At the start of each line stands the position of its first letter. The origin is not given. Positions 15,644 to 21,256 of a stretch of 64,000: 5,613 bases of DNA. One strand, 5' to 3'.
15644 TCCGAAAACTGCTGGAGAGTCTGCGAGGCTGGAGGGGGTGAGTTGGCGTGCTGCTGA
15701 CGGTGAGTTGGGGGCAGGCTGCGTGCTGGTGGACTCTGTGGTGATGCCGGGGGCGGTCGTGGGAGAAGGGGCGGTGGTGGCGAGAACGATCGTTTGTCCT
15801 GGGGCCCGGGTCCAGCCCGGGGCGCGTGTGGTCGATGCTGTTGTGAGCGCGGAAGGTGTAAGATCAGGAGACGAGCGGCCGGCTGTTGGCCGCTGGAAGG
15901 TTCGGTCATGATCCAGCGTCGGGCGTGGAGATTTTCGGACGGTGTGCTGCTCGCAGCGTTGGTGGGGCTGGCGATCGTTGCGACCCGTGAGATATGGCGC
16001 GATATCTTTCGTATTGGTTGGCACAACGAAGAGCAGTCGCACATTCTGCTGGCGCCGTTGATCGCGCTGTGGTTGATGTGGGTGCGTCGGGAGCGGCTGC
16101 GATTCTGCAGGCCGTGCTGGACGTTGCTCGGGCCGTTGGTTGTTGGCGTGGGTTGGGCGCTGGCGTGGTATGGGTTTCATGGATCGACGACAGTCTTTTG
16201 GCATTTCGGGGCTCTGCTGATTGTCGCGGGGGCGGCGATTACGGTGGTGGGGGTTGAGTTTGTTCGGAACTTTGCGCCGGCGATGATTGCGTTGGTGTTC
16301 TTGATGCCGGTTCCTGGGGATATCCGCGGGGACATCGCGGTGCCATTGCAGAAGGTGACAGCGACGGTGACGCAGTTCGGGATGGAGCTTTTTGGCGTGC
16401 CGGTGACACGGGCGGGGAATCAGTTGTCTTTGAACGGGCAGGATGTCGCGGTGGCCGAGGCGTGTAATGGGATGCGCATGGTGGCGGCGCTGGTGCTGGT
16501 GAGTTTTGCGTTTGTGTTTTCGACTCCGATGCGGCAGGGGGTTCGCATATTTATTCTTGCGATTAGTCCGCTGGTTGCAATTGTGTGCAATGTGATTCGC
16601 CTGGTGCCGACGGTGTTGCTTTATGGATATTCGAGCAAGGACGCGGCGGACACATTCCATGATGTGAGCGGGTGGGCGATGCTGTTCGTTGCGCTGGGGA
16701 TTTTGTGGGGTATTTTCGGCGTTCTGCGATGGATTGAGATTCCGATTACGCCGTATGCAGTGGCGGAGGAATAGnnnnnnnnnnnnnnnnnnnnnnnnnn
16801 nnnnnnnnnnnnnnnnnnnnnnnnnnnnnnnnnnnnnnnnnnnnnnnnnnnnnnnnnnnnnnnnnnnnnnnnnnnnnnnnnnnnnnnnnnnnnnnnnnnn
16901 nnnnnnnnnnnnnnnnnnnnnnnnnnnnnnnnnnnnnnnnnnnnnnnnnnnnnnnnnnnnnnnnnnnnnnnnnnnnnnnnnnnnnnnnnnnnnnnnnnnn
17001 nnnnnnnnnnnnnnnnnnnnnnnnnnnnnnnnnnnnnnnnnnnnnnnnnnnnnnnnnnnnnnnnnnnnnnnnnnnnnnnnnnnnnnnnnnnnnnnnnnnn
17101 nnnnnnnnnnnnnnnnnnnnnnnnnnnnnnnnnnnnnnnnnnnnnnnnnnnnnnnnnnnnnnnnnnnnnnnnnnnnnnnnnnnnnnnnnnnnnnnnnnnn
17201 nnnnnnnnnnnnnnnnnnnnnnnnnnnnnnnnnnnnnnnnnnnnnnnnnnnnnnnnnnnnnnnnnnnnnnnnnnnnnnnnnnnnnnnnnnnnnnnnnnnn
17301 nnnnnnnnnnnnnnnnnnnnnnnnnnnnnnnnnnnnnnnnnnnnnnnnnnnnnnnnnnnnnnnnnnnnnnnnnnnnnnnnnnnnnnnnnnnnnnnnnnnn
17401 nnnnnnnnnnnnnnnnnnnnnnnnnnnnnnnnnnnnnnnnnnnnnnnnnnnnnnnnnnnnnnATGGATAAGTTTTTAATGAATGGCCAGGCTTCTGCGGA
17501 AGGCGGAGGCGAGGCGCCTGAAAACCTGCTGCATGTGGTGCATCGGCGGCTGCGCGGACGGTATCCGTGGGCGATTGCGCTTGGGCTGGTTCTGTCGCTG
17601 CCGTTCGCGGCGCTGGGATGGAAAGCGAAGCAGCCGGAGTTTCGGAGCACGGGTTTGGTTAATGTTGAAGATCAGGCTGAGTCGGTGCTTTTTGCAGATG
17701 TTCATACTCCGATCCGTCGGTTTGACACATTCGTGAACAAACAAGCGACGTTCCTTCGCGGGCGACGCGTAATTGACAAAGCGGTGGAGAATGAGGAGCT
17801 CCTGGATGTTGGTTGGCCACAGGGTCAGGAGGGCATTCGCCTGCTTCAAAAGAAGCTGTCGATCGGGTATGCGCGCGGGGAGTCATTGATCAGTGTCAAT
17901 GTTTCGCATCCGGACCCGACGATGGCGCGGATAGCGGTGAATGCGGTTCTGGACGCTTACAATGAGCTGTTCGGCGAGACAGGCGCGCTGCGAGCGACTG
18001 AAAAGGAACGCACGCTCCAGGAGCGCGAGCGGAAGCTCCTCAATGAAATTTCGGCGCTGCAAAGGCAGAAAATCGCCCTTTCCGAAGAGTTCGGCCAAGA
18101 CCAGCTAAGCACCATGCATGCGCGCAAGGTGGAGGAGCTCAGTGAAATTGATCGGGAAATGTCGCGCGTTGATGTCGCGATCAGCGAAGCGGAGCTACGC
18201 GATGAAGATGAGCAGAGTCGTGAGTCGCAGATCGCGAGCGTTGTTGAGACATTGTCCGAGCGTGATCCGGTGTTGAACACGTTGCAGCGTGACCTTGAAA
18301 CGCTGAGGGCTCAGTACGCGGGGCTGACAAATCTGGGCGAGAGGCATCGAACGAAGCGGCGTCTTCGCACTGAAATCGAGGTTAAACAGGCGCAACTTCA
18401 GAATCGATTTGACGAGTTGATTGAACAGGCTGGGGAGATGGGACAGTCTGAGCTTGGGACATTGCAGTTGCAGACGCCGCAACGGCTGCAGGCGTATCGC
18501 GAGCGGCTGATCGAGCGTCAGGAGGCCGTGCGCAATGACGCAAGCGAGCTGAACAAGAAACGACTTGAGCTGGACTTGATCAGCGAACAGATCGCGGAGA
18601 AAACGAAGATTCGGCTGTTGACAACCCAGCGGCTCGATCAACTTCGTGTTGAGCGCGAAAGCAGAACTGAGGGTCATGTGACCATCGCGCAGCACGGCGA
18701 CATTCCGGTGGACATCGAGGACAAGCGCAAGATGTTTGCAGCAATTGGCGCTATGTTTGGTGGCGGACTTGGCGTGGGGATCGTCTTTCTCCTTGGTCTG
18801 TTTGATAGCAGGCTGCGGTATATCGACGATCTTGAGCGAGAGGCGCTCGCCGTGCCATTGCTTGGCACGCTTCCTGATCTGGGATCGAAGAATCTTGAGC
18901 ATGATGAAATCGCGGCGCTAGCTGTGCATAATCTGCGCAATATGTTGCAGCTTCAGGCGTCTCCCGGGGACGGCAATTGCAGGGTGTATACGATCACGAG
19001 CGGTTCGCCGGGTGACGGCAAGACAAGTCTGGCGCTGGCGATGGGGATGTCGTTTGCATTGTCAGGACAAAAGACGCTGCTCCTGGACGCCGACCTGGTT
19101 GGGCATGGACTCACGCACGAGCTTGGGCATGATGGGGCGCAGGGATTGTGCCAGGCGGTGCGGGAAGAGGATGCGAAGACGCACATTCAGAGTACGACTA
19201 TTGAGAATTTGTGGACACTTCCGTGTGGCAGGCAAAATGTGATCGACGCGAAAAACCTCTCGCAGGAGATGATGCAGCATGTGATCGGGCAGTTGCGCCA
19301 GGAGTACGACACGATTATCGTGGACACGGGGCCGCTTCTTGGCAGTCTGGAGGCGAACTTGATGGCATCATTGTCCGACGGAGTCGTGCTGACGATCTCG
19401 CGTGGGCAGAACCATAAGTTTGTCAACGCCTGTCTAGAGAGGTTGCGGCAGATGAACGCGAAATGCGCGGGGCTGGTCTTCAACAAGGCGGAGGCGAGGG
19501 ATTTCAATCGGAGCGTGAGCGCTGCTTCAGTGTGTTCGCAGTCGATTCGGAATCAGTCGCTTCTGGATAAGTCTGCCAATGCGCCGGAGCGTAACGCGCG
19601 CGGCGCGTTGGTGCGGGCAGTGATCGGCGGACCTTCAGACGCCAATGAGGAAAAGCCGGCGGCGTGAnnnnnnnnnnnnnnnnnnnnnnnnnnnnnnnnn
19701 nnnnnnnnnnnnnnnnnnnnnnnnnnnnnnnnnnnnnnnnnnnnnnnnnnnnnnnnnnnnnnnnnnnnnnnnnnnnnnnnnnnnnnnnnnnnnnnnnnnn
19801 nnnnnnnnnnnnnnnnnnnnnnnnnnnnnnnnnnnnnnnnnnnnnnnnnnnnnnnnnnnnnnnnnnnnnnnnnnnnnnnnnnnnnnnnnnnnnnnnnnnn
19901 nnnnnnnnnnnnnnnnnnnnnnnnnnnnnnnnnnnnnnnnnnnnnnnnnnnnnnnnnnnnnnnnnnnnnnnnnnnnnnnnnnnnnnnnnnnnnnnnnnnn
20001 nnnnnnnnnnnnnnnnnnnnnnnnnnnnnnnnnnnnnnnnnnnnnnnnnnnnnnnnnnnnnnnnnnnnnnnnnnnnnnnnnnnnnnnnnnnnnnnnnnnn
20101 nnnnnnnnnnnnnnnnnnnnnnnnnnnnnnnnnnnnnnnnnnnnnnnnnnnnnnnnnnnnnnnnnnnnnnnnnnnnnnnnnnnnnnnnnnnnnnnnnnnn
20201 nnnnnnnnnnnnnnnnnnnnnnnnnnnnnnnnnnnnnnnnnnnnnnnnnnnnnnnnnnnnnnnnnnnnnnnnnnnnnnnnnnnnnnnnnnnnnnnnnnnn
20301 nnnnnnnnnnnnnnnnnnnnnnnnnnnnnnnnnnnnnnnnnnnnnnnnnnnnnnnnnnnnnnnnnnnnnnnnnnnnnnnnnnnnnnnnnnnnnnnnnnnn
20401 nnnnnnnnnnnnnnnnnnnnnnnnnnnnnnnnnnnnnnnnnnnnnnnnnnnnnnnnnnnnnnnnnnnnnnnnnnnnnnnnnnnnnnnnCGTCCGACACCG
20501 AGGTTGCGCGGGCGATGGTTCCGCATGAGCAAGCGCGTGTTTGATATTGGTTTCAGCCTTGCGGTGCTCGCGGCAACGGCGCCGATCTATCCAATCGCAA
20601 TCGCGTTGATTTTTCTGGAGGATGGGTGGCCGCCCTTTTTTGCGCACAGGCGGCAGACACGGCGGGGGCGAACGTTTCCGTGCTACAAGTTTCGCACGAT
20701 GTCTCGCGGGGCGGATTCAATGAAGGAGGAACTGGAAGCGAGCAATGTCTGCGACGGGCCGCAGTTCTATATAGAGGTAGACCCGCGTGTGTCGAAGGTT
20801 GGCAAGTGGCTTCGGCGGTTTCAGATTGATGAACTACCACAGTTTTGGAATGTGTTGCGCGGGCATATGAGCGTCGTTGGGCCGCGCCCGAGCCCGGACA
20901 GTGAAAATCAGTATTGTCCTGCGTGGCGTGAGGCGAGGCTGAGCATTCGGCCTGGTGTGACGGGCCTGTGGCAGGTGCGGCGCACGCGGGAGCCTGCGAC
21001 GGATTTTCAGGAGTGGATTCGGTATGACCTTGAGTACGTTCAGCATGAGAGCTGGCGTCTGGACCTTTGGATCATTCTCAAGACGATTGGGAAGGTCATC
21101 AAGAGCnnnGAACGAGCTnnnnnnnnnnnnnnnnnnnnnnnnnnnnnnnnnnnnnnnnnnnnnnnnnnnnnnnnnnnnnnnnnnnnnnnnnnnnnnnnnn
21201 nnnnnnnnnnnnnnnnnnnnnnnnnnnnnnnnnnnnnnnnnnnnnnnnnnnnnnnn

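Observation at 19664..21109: Priming sugar transferase with a soluble, non-canonical N-terminal domain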

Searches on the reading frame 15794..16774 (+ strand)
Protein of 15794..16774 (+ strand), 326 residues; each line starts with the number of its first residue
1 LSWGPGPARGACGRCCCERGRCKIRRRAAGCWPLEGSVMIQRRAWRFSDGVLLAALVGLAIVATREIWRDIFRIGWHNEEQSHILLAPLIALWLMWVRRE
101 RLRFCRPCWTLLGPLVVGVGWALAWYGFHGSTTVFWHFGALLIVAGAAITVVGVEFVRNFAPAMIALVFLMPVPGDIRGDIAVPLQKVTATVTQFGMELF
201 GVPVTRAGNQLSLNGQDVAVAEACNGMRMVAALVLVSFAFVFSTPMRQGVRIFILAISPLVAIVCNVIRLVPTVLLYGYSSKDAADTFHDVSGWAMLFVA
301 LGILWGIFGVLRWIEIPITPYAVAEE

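Call 14: search_protein_families(library=ncbifam, proteins=[window:15794-16774:+], max_evalue=0.001)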
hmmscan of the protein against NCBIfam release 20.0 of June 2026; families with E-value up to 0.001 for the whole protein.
window:15794-16774:+ (326 aa): 21 families
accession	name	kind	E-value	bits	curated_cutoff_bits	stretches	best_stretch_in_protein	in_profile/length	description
TIGR03109.2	exosort_XrtA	exception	6.8e-38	130.6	208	1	52-308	2-256/261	exosortase A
TIGR02602.1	8TM_EpsH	subfamily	2e-37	129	105.55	1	73-310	2-239/241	exosortase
TIGR04152.1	exosort_VPLPA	exception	4.7e-33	115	400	1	76-315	5-246/486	VPLPA-CTERM-specific exosortase XrtD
NF038142.1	exosort_XrtW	exception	7.4e-30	103.7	425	1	53-273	5-226/494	exosortase W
NF035943.2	exosort_XrtV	exception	2.3e-23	82.8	313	1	54-307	7-262/270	exosortase V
TIGR03113.1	exosort_XrtB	exception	4.3e-17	62.6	275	1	56-311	5-264/268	exosortase B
TIGR03763.1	cyanoexo_CrtA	exception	3.3e-16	59.6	150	1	79-312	27-256/260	cyanoexosortase A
TIGR04178.1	exo_archaeo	signature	1.2e-15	57.6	23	1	218-311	1-95/97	exosortase/archaeosortase family protein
TIGR04151.1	exosort_VPDSG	exception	4.2e-15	55.9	300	1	51-302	29-290/306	VPDSG-CTERM-specific exosortase XrtC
TIGR04156.1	cyanoexo_CrtB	exception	9.4e-13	48.3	300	1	74-314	30-267/280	cyanoexosortase B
TIGR04476.1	exosort_XrtN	exception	3.3e-12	46.3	200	1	104-299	48-234/406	exosortase N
NF033464.1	cyanoexo_CrtC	exception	5.7e-11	42.5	225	1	52-293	9-256/278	cyanoexosortase C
NF046081.1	exosort_XrtX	exception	2e-08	34.3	170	1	180-308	31-158/168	exosortase X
TIGR04199.1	exosort_xrtJ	exception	7.9e-07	28.4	200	1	131-277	86-236/522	exosortase J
TIGR04124.1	archaeo_artE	exception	8.1e-07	29.2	95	1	187-300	32-139/153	archaeosortase family protein ArtE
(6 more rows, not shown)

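Call 15: search_protein_families(library=pfam, proteins=[window:15794-16774:+], max_evalue=0.001)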
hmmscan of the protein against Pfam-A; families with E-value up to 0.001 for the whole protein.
window:15794-16774:+ (326 aa): 1 family
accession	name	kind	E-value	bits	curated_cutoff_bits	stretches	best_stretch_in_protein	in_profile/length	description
PF09721.15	Exosortase_EpsH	-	3.4e-51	174.5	25.7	1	59-310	3-253/254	Transmembrane exosortase (Exosortase_EpsH)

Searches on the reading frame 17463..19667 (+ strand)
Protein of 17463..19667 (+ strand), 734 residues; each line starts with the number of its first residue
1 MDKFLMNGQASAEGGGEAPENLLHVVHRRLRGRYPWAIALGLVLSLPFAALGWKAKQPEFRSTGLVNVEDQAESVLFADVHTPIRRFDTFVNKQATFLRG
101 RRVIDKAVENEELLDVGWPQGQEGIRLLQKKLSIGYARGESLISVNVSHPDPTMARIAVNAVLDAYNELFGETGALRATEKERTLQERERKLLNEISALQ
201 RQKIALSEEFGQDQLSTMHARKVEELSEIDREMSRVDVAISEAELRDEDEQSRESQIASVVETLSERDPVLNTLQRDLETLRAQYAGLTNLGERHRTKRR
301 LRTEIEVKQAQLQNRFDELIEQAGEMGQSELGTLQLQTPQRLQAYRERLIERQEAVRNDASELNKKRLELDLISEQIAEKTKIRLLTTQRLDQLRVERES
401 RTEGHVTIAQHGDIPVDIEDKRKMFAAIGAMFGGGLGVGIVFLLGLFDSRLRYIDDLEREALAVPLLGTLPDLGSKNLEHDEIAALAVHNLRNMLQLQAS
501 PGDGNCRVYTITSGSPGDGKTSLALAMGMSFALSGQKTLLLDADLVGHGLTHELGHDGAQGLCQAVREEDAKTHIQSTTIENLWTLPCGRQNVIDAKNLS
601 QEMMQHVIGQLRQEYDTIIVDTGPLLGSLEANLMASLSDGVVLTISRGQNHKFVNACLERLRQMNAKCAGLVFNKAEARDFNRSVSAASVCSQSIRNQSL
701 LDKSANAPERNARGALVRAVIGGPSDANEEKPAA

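Call 3: search_protein_families(library=pfam, proteins=[window:17463-19667:+], max_evalue=0.1)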
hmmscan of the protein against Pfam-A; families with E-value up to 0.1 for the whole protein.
window:17463-19667:+ (734 aa): 6 families
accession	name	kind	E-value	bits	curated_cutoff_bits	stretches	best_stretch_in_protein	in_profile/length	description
PF13614.12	AAA_31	-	2.5e-11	44.3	27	1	511-646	6-148/177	AAA domain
PF10609.15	ParA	-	1.2e-08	35.1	27.1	1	508-675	5-174/246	NUBPL iron-transfer P-loop NTPase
PF01656.29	CbiA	-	1.2e-05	25.7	25.4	1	510-679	2-86/125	CobQ/CobB/MinD/ParA nucleotide binding domain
PF06564.18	CBP_BcsQ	-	0.00045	20.2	21.3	1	517-632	12-133/234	Cellulose biosynthesis protein BcsQ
PF01583.26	APS_kinase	-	0.0013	19.2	21.1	1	512-559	7-54/152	Adenylylsulphate kinase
PF09397.16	FtsK_gamma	-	0.027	14.6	30.6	1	121-143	18-40/63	Ftsk gamma domain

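Call 4: search_protein_families(library=ncbifam, proteins=[window:17463-19667:+], max_evalue=0.1)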
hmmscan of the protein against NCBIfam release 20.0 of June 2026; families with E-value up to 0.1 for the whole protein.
window:17463-19667:+ (734 aa): 21 families
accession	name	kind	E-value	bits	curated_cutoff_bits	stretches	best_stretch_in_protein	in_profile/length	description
TIGR01007.1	eps_fam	subfamily_domain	3.6e-25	88.7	108.05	1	505-678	16-192/204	polysaccharide biosynthesis tyrosine autokinase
TIGR03018.1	pepcterm_TyrKin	hypoth_equivalog_domain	1.6e-22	79.8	230.65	1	502-674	31-207/207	XrtA-associated tyrosine autokinase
TIGR03017.1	EpsF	equivalog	1.4e-18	66.9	422.75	1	127-470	118-443/444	chain length determinant protein EpsF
NF008568.0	PRK11519.1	equivalog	6.6e-15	54.3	1068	1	483-675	505-697/720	tyrosine-protein kinase Wzc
TIGR03029.1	EpsG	equivalog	3.9e-14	52.5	313.8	1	487-674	86-273/274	chain length determinant protein tyrosine kinase EpsG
TIGR01005.1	eps_transp_fam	subfamily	1.2e-13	50.2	411.7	1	498-682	538-724/754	exopolysaccharide transport protein family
NF007350.0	PRK09841.1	equivalog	2.9e-13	48.8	1248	1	485-675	512-702/726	tyrosine-protein kinase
TIGR01968.1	minD_bact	equivalog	2.1e-10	40.4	212.9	1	507-622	2-119/261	septum site-determining protein MinD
TIGR03815.1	CpaE_hom_Actino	equivalog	9.6e-10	38.1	154.45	1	490-639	95-247/340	septum site-determining protein Ssd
TIGR01969.1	minD_arch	subfamily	9.7e-07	28.2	201.75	1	508-629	2-123/251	cell division ATPase MinD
NF041136.1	MrpORP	equivalog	2.9e-06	26.8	450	1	508-675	7-177/365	iron-sulfur cluster carrier protein MrpORP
TIGR03371.1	cellulose_yhjQ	equivalog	5.3e-06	26.1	157.85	1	510-674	5-177/246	cellulose biosynthesis protein BcsQ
TIGR03007.1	pepcterm_ChnLen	equivalog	2.5e-05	22.7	278.85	1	100-479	79-469/498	XrtA system polysaccharide chain length determinant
TIGR01006.1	polys_exp_MPA1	subfamily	5.4e-05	22.7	296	1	419-473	171-224/226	CspC family polysaccharide chain length determinant protein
NF041546.1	ParA_partition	equivalog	6.7e-05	22.5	180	0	517-544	10-37/203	ParA family partition ATPase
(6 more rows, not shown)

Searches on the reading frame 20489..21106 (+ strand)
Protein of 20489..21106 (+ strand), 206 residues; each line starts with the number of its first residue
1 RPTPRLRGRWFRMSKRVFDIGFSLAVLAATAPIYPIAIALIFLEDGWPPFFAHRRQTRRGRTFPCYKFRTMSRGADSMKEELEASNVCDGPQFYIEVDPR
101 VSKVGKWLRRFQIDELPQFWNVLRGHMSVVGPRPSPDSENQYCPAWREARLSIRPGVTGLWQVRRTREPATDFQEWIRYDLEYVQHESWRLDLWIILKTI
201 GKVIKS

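Call 29: search_solved_structures(query=window:20489-21106:+, max_evalue=0.00001, show_alignments=3)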
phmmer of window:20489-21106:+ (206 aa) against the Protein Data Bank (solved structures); distinct sequences matched with E-value up to 0.00001: 7.
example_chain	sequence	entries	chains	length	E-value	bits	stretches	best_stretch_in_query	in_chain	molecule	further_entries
8t53_A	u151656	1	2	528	7.6e-34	120.4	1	6-203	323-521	Undecaprenyl-phosphate galactose phosphotransferase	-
30us_A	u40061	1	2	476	3.3e-32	115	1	9-205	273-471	UDP-Gal::undecaprenolphosphate Gal-1-P transferase WbaP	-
9s7s_A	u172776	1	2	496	3.8e-32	114.8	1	9-205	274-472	UDP-Gal::undecaprenolphosphate Gal-1-P transferase WbaP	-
30wc_A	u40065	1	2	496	3.8e-32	114.8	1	9-205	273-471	Undecaprenyl-phosphate galactose phosphotransferase WbaP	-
9s8l_A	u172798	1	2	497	3.8e-32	114.8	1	9-205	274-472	UDP-Gal::undecaprenolphosphate Gal-1-P transferase WbaP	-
8e37_B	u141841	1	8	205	1.3e-24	90.1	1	9-205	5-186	N,N'-diacetylbacilliosaminyl-1-phosphate transferase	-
8g1n_A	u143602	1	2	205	2.5e-24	89.2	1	9-205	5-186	N,N'-diacetylbacilliosaminyl-1-phosphate transferase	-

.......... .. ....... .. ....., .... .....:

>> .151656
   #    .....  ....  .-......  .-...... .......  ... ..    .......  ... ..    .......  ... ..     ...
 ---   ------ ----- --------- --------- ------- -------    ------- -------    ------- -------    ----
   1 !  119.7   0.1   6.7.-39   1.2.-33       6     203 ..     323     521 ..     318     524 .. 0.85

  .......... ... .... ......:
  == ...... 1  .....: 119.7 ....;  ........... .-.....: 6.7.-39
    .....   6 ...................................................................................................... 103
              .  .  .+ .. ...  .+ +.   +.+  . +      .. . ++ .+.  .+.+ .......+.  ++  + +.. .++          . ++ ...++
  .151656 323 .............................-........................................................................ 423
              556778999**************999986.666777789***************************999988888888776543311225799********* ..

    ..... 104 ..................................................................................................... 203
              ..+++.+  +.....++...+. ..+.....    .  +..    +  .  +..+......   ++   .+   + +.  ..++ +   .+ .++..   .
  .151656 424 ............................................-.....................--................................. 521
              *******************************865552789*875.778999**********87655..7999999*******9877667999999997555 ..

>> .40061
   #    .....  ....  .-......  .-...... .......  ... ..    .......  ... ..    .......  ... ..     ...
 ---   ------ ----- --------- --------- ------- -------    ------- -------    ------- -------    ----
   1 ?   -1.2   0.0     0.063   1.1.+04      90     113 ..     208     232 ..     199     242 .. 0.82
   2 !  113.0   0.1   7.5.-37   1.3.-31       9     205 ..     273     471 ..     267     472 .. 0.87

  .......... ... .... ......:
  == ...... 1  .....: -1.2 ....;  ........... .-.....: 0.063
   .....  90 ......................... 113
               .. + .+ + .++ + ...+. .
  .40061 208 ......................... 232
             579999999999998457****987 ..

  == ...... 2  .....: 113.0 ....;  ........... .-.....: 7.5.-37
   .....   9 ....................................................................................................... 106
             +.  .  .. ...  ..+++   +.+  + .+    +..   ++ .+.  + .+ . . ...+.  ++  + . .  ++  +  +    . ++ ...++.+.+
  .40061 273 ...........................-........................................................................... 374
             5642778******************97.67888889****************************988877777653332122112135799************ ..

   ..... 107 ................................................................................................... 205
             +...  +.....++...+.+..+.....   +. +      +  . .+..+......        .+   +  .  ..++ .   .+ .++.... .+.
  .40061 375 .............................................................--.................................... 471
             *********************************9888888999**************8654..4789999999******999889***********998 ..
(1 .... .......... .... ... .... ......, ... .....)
